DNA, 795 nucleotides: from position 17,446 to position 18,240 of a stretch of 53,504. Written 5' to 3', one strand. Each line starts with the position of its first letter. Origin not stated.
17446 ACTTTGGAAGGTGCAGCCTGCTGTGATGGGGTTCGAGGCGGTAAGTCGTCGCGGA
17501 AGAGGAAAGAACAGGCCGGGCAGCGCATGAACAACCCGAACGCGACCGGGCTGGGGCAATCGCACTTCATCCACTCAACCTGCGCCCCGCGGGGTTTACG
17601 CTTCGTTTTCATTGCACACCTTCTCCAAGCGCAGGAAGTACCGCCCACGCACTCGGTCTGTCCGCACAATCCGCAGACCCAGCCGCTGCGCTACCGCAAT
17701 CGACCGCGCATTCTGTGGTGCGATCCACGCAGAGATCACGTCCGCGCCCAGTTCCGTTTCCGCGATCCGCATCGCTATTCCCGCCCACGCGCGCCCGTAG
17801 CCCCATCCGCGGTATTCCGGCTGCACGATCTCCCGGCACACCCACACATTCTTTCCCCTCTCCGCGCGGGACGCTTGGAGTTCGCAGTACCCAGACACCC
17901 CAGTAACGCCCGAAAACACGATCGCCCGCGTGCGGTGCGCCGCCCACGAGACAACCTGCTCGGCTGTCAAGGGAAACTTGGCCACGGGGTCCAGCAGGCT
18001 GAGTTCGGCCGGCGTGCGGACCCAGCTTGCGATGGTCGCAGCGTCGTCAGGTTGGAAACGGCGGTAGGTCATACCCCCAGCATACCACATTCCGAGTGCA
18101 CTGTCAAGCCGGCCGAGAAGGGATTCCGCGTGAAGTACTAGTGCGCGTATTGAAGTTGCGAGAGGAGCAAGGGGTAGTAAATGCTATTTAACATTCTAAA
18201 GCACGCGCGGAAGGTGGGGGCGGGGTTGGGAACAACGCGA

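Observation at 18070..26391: Four genes start exactly at the predicted +1 of sigma70-type promoters (leaderless mRNAs), including the DNA polymerase and the GNAT gene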

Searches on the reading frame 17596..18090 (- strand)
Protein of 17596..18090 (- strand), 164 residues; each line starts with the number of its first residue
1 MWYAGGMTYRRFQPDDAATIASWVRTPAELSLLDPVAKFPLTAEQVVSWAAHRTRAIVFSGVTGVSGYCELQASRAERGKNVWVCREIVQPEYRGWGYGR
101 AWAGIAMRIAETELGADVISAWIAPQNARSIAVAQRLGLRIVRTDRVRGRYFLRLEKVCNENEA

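Call 9: search_protein_families(library=pfam, proteins=[window:17596-18072:-], max_evalue=0.01)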
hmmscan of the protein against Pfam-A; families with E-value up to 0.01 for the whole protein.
window:17596-18072:- (158 aa): 3 families
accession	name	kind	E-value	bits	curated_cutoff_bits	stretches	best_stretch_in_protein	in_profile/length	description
PF13302.13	Acetyltransf_3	-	2.9e-11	44.7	25.4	1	2-134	3-138/138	Acetyltransferase (GNAT) domain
PF00583.31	Acetyltransf_1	-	4.9e-07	30.5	20.7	1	58-132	41-115/116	Acetyltransferase (GNAT) family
PF08445.16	FR47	-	0.0066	16.8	22.1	0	83-136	29-80/86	FR47-like protein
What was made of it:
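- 17596..18072 (-): GNAT (RimJ/RimL-type) acetyltransferase gene, 158 aa. Its ATG is 6 nt after the -10. Pfam Acetyltransf_3 aligns from residue 2 (call 9).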

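Call 34: find_homologous_proteins(query=window:17596-18090:-, max_evalue=1e-10)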
Query window:17596-18090:- (164 aa): 4 proteins with E <= 1e-10 among 95 candidates.
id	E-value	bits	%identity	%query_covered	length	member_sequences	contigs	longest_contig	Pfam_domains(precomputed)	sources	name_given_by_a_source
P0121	1.1e-99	349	100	96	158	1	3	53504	PF13302.14,PF00583.32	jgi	jgi:RimJ/RimL family protein N-acetyltransferase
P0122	7.5e-76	272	79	95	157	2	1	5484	PF13302.14,PF00583.32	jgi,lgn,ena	-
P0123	4.5e-62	227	68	96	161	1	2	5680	PF13302.14,PF00583.32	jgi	jgi:RimJ/RimL family protein N-acetyltransferase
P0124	3.3e-52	195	61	95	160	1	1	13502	PF13302.14,PF00583.32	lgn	-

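Call 35: find_encoding_contigs(protein=P0122, flank=6000, max_places=2)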
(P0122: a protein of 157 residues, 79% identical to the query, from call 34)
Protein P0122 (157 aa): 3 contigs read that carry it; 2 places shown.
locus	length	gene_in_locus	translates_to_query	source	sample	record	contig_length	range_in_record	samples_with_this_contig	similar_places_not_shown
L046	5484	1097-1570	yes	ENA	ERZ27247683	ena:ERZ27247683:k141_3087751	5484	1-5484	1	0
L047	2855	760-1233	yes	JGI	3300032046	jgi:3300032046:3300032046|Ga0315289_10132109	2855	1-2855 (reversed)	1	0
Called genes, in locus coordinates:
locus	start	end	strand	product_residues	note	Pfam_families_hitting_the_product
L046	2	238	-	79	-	?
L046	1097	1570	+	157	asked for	PF13302:Acetyltransf_3, PF00583:Acetyltransf_1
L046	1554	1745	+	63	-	-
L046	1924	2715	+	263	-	-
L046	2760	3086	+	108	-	-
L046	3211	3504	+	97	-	-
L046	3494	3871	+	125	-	-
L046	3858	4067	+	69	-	-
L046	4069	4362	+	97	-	-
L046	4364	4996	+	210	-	-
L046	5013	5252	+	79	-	-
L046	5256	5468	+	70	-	-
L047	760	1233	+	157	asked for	PF13302:Acetyltransf_3, PF00583:Acetyltransf_1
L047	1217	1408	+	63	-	-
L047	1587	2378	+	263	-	-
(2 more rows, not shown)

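Call 36: find_encoding_contigs(protein=P0123, flank=6000, max_places=2)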
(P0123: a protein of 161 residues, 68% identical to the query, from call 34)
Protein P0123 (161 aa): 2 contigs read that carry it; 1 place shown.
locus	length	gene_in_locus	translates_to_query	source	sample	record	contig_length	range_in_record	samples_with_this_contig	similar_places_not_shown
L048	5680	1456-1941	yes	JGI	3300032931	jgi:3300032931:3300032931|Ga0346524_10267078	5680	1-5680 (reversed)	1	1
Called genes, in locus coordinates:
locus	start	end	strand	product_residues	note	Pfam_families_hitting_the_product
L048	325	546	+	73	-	-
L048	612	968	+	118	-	-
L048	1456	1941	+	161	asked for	PF13302:Acetyltransf_3, PF00583:Acetyltransf_1 (weak)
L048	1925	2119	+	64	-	-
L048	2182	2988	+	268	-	-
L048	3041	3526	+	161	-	-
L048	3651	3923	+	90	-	-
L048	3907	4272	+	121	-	-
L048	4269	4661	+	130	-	-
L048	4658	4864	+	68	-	-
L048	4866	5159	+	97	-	-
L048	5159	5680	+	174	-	?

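Call 37: find_encoding_contigs(protein=P0124, flank=10000, max_places=2)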
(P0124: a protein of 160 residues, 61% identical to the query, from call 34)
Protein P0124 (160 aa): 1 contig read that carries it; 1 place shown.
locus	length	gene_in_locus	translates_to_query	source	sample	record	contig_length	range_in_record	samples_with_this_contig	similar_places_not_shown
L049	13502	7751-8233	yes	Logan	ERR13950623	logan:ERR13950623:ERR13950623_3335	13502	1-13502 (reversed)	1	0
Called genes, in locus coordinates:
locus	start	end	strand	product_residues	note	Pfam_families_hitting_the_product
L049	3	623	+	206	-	?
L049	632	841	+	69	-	-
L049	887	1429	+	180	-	-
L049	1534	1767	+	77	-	-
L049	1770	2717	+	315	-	PF20530:DUF6745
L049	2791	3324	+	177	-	-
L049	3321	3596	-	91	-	-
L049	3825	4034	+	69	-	-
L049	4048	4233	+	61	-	-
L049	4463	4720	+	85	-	-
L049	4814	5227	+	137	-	-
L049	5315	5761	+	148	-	-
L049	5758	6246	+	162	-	PF24192:DUF7417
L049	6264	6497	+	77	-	-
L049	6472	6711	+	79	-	-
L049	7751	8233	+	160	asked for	PF13302:Acetyltransf_3, PF00583:Acetyltransf_1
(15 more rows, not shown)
